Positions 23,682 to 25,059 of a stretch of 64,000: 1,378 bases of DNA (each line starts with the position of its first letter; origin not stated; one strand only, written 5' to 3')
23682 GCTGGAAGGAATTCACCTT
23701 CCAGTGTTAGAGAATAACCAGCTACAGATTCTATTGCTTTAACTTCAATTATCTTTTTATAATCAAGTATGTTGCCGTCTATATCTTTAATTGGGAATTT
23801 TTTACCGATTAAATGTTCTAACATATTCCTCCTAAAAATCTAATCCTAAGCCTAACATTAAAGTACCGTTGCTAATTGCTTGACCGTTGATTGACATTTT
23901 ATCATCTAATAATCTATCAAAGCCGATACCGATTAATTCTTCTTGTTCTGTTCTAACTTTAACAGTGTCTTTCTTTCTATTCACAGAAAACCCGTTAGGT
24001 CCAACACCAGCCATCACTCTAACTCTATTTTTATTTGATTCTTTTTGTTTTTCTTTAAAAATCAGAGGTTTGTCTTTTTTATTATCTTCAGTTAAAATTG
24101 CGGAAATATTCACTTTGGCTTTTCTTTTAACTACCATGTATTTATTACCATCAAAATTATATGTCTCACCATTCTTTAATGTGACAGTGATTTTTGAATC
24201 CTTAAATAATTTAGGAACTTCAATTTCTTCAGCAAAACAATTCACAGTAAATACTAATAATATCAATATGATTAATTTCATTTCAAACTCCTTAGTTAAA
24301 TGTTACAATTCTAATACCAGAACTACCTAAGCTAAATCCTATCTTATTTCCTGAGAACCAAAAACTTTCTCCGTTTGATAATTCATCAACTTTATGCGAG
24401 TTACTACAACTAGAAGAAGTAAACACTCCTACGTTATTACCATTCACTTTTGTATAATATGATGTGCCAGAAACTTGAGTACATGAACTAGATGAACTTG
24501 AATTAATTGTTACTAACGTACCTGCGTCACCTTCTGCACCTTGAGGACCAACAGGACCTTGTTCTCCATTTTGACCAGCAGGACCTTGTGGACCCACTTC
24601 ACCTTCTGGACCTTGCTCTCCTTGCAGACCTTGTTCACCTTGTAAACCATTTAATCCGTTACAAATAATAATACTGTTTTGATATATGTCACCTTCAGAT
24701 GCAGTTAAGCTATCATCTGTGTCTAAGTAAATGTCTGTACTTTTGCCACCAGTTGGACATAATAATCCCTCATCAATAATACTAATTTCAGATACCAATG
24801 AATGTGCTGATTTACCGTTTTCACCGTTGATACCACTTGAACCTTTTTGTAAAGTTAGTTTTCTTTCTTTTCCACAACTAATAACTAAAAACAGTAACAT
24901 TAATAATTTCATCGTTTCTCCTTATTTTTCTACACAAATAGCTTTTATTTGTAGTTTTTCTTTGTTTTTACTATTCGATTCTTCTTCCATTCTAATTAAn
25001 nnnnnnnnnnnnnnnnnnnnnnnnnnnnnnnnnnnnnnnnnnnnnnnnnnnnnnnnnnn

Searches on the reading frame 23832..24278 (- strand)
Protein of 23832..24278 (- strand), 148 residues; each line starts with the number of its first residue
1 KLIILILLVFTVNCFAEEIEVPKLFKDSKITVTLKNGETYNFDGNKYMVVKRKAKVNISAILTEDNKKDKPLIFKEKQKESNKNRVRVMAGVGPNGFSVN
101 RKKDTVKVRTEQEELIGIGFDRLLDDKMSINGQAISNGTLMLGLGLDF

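Call 51: search_protein_families(library=ncbifam, proteins=[window:23832-24278:-], max_evalue=0.01)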
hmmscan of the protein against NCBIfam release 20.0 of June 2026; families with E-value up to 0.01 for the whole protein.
window:23832-24278:- (148 aa): 1 family
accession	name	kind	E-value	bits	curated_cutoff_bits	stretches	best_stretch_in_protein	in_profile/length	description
NF009594.0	PRK13036.1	equivalog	0.008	16.2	369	0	26-54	184-212/227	superantigen-like protein SSL11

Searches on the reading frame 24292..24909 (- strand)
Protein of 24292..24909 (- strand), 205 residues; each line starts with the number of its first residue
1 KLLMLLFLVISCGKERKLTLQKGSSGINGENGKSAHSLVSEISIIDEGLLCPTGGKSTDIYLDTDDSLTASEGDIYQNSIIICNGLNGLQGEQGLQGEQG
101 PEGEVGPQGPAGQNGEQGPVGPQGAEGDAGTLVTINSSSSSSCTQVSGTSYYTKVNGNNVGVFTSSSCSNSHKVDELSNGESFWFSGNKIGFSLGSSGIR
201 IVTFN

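Call 51: search_protein_families(library=ncbifam, proteins=[window:24292-24909:-], max_evalue=0.01)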
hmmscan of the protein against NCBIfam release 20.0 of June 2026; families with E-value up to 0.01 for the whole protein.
window:24292-24909:- (205 aa): 3 families
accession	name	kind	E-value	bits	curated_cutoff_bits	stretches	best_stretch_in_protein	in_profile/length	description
NF038330.1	adhesin_SclA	exception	2.3e-07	30.8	400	1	80-137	208-262/405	LPXTG-anchored collagen-like adhesin Scl1/SclA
NF046116.1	adhesin_Lcl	equivalog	1e-06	27.6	500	1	84-130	92-138/431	collagen-like adhesin Lcl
NF038329.2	gly_rich_SclB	equivalog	1.2e-06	27.8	325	1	84-130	176-222/442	LPXTG-anchored collagen-like adhesin Scl2/SclB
